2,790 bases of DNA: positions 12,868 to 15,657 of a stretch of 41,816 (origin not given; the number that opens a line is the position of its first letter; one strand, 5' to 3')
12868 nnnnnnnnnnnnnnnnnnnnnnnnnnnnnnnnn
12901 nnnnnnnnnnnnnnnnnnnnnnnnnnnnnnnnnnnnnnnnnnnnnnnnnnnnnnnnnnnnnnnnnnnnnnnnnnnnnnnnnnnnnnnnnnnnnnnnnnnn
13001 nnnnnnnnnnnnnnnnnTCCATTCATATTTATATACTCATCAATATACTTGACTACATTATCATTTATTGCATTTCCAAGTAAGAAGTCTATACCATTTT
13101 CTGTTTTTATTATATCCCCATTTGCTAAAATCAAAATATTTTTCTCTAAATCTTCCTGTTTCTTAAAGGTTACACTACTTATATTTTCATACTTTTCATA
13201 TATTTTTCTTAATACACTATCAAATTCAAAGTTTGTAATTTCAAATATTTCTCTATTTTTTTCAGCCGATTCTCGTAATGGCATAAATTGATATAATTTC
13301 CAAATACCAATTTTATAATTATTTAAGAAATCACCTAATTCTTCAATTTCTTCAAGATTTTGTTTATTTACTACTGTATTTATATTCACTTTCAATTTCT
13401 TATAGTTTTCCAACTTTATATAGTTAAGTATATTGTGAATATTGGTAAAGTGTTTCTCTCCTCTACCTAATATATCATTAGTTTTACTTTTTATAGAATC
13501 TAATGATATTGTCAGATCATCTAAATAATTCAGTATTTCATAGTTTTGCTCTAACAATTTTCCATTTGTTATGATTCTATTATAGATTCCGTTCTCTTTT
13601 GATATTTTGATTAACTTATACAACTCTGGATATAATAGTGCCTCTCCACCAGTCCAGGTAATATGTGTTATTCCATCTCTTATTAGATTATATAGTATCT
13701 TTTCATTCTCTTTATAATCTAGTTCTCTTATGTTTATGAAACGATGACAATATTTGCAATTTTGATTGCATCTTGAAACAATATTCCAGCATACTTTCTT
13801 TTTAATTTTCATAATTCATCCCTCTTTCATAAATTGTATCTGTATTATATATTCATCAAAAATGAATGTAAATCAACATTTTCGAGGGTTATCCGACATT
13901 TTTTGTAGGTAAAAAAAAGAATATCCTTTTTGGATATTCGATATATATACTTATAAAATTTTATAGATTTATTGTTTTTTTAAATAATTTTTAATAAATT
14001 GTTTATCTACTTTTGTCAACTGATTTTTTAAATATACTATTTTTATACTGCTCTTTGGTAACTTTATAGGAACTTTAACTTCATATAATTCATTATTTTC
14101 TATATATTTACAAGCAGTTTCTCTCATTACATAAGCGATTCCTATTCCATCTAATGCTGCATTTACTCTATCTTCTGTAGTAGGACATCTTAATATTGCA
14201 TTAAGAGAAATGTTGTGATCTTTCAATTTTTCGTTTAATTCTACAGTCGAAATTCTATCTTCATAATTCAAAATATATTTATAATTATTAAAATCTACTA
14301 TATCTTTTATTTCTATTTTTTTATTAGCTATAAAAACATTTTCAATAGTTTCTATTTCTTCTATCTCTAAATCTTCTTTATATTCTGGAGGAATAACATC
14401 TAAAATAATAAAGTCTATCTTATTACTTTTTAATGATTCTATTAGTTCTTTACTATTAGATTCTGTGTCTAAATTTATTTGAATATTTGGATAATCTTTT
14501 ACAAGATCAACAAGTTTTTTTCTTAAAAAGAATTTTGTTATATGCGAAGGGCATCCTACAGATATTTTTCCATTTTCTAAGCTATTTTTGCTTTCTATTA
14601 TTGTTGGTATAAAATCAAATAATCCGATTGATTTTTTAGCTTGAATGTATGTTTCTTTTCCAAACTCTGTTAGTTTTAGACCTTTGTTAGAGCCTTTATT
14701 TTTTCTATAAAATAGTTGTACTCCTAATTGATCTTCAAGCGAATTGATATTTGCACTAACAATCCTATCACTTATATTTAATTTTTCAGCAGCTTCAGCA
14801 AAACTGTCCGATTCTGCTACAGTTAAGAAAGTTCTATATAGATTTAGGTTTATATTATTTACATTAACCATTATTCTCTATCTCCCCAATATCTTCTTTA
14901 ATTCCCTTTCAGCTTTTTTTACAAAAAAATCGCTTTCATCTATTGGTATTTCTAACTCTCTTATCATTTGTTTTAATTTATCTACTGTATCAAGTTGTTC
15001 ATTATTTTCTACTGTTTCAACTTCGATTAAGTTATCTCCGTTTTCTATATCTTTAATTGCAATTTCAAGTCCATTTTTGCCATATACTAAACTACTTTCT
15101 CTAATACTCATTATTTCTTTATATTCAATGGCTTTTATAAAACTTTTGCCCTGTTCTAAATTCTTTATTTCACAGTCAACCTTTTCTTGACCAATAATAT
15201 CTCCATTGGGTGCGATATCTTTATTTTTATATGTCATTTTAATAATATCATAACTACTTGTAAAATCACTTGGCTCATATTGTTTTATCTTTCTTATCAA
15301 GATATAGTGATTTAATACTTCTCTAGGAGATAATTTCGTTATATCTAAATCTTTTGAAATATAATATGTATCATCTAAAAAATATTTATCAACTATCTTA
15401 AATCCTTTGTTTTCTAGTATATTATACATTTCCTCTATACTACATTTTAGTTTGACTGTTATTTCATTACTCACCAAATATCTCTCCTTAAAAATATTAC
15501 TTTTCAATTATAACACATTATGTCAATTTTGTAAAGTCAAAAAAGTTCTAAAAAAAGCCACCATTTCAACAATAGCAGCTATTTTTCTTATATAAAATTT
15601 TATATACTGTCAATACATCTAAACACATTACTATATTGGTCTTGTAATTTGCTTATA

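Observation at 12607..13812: Viperin-like radical SAM enzyme fused to a CheY-like receiver domain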

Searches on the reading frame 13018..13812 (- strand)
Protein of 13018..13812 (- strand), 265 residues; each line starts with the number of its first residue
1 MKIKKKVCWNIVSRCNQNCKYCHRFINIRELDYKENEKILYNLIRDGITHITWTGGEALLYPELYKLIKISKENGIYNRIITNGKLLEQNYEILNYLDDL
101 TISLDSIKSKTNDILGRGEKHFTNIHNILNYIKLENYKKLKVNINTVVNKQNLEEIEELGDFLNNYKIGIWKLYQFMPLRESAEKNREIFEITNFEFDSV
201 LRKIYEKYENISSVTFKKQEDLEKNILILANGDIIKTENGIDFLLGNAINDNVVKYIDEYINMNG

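Call 50: search_solved_structures(query=window:13018-13812:-, max_evalue=1e-8, show_alignments=5)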
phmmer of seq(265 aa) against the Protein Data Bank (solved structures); distinct sequences matched with E-value up to 1e-8: 11.
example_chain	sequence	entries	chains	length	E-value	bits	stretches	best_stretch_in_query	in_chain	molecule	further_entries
9dfw_A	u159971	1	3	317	2e-15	60.4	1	7-187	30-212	Radical SAM core domain-containing protein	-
6b4c_A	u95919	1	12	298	2.3e-15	60.1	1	7-185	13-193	Viperin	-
9dgw_A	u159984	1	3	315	2.7e-15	59.9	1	7-184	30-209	Radical SAM core domain-containing protein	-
7n7i_A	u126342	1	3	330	3e-15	59.7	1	7-184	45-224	Viperin-like enzyme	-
5vsl_A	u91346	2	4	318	1.3e-14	57.7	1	7-228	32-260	Radical S-adenosyl methionine domain-containing protein 2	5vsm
6q2p_A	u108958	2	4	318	3.6e-14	56.2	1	7-228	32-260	Radical S-adenosyl methionine domain-containing protein 2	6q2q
7n7h_A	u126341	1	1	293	6.4e-13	52.1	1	6-203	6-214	VIPERIN-LIKE ENZYME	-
9dfu_A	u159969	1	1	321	7e-13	52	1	6-192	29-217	Radical SAM core domain-containing protein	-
9dfn_A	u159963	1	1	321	1.7e-12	50.8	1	9-192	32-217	Radical SAM core domain-containing protein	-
7vob_C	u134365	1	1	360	2e-09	40.7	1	11-174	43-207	Cytosylglucuronate decarboxylase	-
7voc_C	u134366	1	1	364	2e-09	40.6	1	11-174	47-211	Cytosylglucuronate decarboxylase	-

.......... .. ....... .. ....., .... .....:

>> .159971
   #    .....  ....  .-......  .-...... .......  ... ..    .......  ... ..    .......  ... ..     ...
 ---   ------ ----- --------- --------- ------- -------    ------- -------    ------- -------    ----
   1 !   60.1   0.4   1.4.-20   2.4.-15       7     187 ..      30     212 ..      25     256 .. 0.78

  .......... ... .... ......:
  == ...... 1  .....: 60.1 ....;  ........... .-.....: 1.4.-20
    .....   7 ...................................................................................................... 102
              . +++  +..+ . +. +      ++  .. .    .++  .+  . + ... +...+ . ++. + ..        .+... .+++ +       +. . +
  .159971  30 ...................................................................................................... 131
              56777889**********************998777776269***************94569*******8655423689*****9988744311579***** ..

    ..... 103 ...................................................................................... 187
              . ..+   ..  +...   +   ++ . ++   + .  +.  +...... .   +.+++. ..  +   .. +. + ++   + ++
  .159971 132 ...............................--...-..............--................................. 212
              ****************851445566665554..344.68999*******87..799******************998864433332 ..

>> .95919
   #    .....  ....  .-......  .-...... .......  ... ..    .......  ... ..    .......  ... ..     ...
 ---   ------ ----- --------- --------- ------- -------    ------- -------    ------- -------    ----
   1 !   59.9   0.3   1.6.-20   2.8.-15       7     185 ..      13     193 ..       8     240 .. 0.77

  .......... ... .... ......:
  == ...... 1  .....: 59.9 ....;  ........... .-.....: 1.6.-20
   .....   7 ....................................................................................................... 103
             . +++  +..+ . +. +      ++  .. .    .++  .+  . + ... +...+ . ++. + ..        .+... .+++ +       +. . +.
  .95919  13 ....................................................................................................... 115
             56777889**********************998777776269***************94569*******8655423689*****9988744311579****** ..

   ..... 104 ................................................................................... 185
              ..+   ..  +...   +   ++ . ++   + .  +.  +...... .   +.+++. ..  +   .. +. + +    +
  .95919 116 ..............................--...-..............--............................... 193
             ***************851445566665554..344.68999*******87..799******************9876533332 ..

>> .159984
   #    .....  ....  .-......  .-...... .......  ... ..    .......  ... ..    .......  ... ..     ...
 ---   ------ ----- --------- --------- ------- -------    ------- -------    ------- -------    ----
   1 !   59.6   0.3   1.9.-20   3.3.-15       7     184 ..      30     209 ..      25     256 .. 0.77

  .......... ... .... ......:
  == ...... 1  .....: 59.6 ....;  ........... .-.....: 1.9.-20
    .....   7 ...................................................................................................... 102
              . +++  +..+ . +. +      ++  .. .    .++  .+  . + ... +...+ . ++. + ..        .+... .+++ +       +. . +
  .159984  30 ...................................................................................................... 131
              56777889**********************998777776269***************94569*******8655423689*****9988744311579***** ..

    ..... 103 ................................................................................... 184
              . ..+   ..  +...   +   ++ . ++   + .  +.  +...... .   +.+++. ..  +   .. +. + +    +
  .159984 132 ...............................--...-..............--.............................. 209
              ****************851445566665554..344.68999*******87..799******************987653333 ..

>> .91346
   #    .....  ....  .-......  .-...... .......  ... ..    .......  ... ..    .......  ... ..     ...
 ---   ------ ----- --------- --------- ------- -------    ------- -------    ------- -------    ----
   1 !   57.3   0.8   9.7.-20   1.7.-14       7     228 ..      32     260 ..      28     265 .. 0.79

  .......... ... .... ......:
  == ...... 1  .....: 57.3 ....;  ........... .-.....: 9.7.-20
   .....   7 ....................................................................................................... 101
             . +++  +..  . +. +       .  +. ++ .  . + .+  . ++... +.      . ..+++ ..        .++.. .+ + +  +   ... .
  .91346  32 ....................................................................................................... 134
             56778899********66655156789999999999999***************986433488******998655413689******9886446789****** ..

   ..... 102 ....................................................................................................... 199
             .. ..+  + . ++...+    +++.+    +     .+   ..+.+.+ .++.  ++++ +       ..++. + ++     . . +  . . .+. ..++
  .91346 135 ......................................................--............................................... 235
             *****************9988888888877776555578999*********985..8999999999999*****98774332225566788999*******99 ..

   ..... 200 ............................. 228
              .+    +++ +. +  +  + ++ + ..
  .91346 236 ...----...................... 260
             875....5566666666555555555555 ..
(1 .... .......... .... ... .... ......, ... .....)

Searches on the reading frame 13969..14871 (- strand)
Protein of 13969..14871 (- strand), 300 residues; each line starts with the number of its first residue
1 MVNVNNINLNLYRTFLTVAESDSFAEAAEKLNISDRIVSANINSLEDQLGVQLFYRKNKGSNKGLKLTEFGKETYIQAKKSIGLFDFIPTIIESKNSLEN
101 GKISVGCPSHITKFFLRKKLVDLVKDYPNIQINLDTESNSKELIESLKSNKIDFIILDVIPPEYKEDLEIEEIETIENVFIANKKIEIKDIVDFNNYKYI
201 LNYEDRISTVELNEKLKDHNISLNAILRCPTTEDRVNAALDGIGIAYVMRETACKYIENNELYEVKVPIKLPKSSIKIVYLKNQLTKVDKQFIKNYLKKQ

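Call 3: search_protein_families(library=pfam, proteins=[window:13969-14871:-], max_evalue=0.1)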
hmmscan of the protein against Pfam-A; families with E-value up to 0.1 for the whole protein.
window:13969-14871:- (300 aa): 3 families
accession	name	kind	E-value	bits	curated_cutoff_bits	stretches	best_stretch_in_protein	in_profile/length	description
PF03466.25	LysR_substrate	-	4.8e-19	69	28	1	98-293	3-201/209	LysR substrate binding domain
PF00126.33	HTH_1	-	1.9e-17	63.4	26.6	1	9-72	1-60/60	Bacterial regulatory helix-turn-helix protein, lysR family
PF08279.18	HTH_11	-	0.04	14.2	25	0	28-60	22-53/55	HTH domain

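Call 4: search_protein_families(library=ncbifam, proteins=[window:13969-14871:-], max_evalue=0.1)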
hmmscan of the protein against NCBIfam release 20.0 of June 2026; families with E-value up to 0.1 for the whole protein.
window:13969-14871:- (300 aa): 58 families (the best 25 are shown)
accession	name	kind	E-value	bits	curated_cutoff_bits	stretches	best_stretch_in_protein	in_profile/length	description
NF040786.1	LysR_Sec_metab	equivalog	2.2e-28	99.2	250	1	7-295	1-293/298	selenium metabolism-associated LysR family transcriptional regulator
NF047520.1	trans_act_CidR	equivalog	1.5e-22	80.2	415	1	13-294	7-286/292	cidABC operon transcriptional activator CidR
NF007491.0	PRK10086.1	equivalog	8.4e-21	74.1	316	1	4-156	14-156/313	DNA-binding transcriptional regulator DsdC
NF008722.0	PRK11716.1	equivalog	5.8e-20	71.5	246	1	8-186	2-174/293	HTH-type transcriptional activator IlvY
NF053705.1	TransRegGltCGpos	equivalog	8.9e-20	71.1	350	1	13-166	7-155/300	glutamate biosynthesis transcriptional regulator GltC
NF040889.1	trans_reg_YeiE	equivalog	3.2e-19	69.3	480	1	7-284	3-274/288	DNA-binding transcriptional regulator YeiE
TIGR03339.1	phn_lysR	subfamily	4.2e-18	65.6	341.1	1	13-250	3-235/279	aminoethylphosphonate catabolism associated LysR family transcriptional regulator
NF007307.0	PRK09791.1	equivalog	4.8e-18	65.3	336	1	6-296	4-293/302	LysR family transcriptional regulator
NF008095.0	PRK10837.1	subfamily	5.2e-18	65.3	281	1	7-294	3-284/290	LysR family transcriptional regulator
NF008352.0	PRK11139.1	subfamily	1e-17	64.2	288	1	9-264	8-255/305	transcriptional regulator GcvA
NF007501.0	PRK10094.1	equivalog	3.3e-17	62.6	372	2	11-94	6-85/308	HTH-type transcriptional activator AllS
NF045775.1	acetoin_reg_AlsR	exception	1e-16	61.3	430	1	10-294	4-286/290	acetoin biosynthesis transcriptional regulator AlsR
NF045990.1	TransRegCbbRRhodb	equivalog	1.3e-16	60.5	450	1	4-182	3-175/304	LysR family regulator CbbR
NF008416.0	PRK11242.1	equivalog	1.5e-16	60.6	277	1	13-156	7-145/300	transcriptional regulator CynR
NF041036.1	decaheme_TF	subfamily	2.2e-16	60.2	210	1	10-268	4-263/301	multiheme cytochrome-associated LysR family transcriptional regulator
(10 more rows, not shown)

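Call 5: search_protein_families(library=padloc, proteins=[window:13969-14871:-], max_evalue=0.1)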
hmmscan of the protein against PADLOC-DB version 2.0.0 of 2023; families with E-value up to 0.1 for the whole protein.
window:13969-14871:- (300 aa): 0 families

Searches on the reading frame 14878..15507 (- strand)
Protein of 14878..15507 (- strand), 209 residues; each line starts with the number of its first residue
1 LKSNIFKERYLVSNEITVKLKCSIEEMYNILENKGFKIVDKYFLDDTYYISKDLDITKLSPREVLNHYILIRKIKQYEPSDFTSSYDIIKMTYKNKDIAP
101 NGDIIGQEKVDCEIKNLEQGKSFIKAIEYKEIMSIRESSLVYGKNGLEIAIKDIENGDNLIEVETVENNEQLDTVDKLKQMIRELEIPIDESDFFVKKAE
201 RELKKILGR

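Call 3: search_protein_families(library=pfam, proteins=[window:14878-15507:-], max_evalue=0.1)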
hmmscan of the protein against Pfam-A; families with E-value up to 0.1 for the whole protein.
window:14878-15507:- (209 aa): 0 families

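Call 57: search_solved_structures(query=A5, max_evalue=1, show_alignments=2)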
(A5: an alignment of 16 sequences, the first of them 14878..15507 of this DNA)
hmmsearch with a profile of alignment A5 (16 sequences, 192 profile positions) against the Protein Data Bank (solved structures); distinct sequences matched with E-value up to 1: 5.
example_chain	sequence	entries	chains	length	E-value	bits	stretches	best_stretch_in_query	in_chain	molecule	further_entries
1yem_A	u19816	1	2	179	0.0044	20.1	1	72-163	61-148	Conserved hypothetical protein Pfu-838710-001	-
2dc4_A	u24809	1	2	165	0.13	15.2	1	94-156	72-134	165aa long hypothetical protein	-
5cmw_A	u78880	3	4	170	0.14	15.2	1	53-114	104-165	Epsin-5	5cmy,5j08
3n0y_A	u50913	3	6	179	0.18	14.8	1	97-166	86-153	Adenylate cyclase 2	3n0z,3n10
2fjt_A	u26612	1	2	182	0.18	14.8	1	97-166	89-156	Adenylyl cyclase class IV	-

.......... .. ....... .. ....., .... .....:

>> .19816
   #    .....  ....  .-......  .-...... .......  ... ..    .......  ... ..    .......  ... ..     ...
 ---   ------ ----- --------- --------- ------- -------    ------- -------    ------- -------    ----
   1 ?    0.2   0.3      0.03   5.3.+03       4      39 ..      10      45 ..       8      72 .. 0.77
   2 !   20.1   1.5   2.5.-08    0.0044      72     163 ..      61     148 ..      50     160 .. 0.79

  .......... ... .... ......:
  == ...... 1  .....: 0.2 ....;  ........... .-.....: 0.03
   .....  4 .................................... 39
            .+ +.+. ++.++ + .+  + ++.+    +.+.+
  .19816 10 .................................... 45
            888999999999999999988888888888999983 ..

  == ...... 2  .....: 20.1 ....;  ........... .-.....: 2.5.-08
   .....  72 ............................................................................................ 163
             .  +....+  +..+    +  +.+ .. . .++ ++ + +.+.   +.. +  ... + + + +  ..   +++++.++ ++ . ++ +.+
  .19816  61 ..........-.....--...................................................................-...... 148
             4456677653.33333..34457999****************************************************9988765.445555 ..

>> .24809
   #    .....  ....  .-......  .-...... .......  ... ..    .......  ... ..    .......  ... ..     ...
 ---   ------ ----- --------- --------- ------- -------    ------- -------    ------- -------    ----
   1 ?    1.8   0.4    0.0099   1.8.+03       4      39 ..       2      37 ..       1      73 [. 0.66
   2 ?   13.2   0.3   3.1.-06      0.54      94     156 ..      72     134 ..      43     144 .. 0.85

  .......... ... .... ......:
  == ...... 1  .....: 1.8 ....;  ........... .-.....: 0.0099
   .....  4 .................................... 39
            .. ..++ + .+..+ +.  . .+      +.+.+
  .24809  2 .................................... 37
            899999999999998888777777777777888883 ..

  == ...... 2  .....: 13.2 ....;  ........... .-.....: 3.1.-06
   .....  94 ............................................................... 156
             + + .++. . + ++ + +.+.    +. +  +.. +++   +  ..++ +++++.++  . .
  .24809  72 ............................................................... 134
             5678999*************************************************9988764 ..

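Call 87: search_protein_families(library=padloc, proteins=[window:14878-15507:-], max_evalue=0.001)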
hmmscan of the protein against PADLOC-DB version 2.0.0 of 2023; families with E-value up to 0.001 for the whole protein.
window:14878-15507:- (209 aa): 0 families

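Call 94: find_homologous_proteins(query=A5, max_evalue=0.001)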
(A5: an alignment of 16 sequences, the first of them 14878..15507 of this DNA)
Query A5 (16 sequences) (209 aa, profile of the alignment): 2602 proteins with E <= 0.001 among 8000 candidates; the best 120 are listed.
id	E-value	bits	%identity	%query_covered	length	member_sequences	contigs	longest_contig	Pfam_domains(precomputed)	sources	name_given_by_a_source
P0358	6.4e-87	308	58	94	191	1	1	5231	-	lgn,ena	-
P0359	6.6e-87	308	59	94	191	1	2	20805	-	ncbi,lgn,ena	-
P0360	7.8e-87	308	57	94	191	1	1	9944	-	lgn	-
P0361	8.2e-87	308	59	94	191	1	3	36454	-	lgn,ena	-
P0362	9.2e-87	308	58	94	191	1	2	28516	-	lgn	-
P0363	9.3e-87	308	59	94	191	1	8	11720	-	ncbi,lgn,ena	-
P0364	1.7e-86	307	57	94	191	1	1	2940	-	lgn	-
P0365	2.6e-86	306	59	94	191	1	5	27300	-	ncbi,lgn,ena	-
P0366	3.6e-86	306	57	94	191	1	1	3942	-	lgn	-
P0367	4.2e-86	306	57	94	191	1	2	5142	-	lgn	-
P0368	4.3e-86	306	58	94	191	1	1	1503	-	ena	-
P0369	4.9e-86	305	57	94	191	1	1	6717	-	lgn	-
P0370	5.6e-86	305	57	94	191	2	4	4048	-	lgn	-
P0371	5.7e-86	305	58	94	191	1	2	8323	-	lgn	-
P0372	6.0e-86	305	57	94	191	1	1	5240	-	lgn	-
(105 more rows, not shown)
